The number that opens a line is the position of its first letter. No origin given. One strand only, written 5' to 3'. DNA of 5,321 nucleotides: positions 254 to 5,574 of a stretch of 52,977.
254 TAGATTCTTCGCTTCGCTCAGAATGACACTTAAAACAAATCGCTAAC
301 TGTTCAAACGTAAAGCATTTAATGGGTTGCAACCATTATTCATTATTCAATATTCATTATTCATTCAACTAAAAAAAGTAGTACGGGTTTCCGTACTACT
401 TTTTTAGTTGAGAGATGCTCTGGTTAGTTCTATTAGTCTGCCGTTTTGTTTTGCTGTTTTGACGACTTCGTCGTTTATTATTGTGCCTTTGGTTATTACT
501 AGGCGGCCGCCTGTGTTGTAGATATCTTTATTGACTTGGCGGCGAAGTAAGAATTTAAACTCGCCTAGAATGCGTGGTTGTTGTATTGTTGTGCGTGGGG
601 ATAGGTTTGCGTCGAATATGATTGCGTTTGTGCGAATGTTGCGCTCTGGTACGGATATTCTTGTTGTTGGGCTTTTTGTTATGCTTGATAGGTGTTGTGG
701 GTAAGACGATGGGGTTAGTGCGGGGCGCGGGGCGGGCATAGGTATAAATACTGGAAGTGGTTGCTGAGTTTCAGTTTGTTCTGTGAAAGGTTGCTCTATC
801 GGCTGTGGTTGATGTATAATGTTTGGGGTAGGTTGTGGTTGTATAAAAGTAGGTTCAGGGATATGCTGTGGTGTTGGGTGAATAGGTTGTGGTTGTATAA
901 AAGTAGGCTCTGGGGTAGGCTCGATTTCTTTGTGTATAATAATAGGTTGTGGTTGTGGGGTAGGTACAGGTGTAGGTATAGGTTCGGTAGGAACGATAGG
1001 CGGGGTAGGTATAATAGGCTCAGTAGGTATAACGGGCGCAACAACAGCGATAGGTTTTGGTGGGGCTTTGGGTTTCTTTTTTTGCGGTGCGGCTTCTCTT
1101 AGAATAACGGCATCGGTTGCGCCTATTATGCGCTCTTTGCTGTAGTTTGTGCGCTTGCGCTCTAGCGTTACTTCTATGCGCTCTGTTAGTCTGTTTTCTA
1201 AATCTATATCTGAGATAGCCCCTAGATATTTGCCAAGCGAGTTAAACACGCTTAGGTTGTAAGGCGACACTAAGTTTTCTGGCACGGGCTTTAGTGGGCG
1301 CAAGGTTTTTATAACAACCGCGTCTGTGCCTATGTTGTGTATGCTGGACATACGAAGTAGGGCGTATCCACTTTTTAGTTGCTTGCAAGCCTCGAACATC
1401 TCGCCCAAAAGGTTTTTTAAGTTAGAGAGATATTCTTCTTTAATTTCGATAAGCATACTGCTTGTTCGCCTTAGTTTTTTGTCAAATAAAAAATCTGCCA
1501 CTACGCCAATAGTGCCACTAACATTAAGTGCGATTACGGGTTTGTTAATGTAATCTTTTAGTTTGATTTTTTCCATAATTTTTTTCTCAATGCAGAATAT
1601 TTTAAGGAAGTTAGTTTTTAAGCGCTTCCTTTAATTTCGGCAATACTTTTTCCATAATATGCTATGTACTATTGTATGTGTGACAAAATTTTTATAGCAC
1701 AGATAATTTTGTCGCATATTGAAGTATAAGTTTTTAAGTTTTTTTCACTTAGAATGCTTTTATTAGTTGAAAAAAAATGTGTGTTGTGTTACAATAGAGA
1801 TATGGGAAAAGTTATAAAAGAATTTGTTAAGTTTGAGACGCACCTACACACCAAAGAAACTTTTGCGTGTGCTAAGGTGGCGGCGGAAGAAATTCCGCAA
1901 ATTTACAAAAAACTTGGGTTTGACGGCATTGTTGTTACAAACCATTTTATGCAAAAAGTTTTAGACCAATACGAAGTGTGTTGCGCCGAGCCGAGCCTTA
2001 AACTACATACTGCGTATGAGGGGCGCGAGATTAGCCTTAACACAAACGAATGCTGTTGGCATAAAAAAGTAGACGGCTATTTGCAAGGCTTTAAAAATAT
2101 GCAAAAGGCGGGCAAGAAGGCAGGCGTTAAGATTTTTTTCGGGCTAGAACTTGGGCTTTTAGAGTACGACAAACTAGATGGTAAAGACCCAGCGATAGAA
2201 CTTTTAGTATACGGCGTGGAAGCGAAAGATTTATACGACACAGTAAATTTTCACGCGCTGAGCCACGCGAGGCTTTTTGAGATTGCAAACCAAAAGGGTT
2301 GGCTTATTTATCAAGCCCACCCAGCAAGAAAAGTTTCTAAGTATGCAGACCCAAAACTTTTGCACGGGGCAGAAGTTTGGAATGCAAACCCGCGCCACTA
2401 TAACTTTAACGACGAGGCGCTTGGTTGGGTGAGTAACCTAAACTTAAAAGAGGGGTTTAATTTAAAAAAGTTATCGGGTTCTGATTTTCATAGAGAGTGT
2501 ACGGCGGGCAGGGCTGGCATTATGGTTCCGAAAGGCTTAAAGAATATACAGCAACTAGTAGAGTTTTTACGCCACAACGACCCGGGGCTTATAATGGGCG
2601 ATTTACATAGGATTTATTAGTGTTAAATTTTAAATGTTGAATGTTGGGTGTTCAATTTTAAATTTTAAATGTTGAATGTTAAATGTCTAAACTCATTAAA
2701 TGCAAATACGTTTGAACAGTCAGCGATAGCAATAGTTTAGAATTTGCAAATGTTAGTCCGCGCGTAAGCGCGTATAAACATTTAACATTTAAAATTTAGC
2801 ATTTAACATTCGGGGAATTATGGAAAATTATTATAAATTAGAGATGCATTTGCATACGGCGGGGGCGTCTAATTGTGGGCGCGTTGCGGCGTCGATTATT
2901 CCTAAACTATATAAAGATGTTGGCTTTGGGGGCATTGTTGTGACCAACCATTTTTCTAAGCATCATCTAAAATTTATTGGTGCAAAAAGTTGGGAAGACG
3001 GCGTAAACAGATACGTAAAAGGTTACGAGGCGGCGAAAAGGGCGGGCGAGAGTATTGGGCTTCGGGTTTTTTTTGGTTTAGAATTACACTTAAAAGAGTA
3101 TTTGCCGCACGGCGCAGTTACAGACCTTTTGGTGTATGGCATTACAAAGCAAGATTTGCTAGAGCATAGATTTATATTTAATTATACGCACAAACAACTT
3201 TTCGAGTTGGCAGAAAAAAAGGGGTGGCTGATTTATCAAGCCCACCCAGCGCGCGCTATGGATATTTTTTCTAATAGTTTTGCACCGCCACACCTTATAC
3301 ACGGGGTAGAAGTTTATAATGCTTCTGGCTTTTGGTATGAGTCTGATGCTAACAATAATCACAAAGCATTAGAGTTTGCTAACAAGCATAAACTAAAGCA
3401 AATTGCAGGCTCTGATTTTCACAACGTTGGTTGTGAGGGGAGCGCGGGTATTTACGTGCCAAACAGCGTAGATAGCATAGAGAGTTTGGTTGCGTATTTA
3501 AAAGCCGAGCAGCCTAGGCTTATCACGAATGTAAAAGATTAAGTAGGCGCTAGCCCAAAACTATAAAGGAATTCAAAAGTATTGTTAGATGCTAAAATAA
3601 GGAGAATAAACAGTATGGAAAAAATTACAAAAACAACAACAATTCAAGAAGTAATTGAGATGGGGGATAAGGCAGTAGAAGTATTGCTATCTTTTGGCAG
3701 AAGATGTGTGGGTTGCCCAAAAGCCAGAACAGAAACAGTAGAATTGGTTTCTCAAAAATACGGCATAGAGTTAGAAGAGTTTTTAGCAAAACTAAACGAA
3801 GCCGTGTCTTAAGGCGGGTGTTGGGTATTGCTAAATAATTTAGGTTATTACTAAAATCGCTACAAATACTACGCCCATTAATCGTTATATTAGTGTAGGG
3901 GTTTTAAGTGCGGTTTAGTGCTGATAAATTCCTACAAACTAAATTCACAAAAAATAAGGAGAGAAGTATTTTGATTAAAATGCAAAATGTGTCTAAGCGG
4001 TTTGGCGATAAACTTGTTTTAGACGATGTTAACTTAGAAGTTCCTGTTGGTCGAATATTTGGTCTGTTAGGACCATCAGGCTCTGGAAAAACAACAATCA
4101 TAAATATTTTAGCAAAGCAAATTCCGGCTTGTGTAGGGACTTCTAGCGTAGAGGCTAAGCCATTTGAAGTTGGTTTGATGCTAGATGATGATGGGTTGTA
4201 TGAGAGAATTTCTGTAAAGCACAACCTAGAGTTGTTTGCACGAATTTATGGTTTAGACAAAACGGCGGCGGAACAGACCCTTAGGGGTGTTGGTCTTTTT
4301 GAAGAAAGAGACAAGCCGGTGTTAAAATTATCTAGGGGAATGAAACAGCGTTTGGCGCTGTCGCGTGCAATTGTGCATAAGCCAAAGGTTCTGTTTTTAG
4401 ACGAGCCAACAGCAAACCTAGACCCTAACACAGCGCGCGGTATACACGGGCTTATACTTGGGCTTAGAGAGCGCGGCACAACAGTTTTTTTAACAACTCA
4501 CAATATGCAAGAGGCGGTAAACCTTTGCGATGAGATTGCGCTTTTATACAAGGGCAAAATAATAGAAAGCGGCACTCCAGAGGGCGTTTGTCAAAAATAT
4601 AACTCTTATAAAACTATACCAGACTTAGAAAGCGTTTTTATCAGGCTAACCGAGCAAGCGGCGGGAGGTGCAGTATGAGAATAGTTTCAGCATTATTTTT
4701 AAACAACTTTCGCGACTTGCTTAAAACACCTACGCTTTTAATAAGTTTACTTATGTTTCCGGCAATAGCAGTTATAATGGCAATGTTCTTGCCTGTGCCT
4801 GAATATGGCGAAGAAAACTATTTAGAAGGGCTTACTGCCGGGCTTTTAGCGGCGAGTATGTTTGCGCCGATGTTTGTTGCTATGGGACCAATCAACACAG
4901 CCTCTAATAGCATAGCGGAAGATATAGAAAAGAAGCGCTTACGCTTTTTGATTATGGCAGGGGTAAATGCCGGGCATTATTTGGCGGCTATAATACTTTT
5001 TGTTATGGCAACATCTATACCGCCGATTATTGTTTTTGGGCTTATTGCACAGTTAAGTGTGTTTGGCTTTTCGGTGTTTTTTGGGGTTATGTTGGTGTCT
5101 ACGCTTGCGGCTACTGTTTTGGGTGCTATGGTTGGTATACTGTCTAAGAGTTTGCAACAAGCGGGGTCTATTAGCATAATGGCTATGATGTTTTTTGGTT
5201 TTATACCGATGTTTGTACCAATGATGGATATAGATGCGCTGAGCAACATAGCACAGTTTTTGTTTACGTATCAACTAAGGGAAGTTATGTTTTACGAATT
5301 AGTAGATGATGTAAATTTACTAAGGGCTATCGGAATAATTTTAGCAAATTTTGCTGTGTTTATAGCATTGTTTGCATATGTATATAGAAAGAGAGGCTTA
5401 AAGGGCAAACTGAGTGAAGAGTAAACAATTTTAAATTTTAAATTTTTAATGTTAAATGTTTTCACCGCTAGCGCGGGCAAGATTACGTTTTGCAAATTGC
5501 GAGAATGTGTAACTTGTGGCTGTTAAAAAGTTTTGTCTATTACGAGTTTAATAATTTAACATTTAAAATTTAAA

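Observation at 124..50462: F1: about 26 copies of a structured intergenic element whose long arms differ between copies but stay self-complementary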

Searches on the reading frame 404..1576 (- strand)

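Call 8: search_protein_families(library=pfam, proteins=[window:404-1576:-])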
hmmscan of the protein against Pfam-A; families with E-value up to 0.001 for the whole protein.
window:404-1576:- (390 aa): 1 family
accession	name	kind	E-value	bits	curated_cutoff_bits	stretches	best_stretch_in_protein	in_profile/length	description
PF05239.21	PRC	-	1.6e-05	25.3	21.2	0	104-151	8-55/78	PRC-barrel domain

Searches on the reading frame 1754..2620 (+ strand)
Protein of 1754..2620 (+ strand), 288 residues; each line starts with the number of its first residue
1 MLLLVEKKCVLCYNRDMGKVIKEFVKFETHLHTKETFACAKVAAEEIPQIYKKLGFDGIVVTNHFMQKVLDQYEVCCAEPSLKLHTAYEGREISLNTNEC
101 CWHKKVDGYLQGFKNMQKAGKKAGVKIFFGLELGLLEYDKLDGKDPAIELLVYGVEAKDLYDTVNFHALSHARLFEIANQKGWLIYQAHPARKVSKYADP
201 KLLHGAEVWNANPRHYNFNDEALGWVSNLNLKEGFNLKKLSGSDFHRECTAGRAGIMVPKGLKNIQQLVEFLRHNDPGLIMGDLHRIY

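Call 8: search_protein_families(library=pfam, proteins=[window:1754-2620:+])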
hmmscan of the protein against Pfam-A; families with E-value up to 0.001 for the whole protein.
window:1754-2620:+ (288 aa): 1 family
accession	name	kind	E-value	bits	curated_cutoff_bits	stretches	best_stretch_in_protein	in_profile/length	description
PF02811.25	PHP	-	3.2e-06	28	26.4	1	29-172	2-94/164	PHP domain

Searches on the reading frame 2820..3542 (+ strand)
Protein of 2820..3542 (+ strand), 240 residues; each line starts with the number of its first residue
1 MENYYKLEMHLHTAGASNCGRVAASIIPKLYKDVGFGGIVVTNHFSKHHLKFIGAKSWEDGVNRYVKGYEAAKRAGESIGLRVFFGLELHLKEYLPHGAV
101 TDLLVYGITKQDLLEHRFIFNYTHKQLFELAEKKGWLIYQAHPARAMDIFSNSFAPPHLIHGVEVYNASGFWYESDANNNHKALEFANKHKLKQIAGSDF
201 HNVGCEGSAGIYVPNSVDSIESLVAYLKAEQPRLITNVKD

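Call 8: search_protein_families(library=pfam, proteins=[window:2820-3542:+])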
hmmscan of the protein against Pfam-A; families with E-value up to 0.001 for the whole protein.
window:2820-3542:+ (240 aa): 1 family
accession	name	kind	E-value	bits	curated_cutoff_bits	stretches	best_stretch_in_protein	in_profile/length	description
PF13263.12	PHP_C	-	1.6e-07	31.2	21.3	1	179-231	3-55/56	PHP-associated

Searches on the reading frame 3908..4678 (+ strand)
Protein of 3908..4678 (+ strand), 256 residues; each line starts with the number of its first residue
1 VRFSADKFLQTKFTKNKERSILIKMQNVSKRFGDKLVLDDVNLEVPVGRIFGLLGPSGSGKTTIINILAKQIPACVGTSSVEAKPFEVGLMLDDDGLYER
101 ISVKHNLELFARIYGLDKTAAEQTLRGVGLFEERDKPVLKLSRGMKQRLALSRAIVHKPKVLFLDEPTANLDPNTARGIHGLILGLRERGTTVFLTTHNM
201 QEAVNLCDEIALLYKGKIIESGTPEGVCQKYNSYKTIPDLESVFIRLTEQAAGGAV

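Call 8: search_protein_families(library=pfam, proteins=[window:3908-4678:+])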
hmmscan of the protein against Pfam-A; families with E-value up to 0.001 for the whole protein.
window:3908-4678:+ (256 aa): 2 families
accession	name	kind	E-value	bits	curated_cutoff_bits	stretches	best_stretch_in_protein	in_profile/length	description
PF00005.33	ABC_tran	-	1.4e-23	84.5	25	1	38-169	1-137/137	ABC transporter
PF13304.12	AAA_21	-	8.8e-13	49.4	27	1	94-200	159-300/304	AAA domain, putative AbiEii toxin, Type IV TA system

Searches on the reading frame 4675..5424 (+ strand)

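Call 8: search_protein_families(library=pfam, proteins=[window:4675-5424:+])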
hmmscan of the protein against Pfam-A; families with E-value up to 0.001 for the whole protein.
window:4675-5424:+ (249 aa): 2 families
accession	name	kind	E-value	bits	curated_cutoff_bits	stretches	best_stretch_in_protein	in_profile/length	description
PF12698.13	ABC2_membrane_3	-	2.1e-11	43.9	31.6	1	7-235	115-347/347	ABC-2 family transporter protein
PF01061.29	ABC2_membrane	-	0.00072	19.6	26.9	1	5-198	4-199/211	ABC-2 type transporter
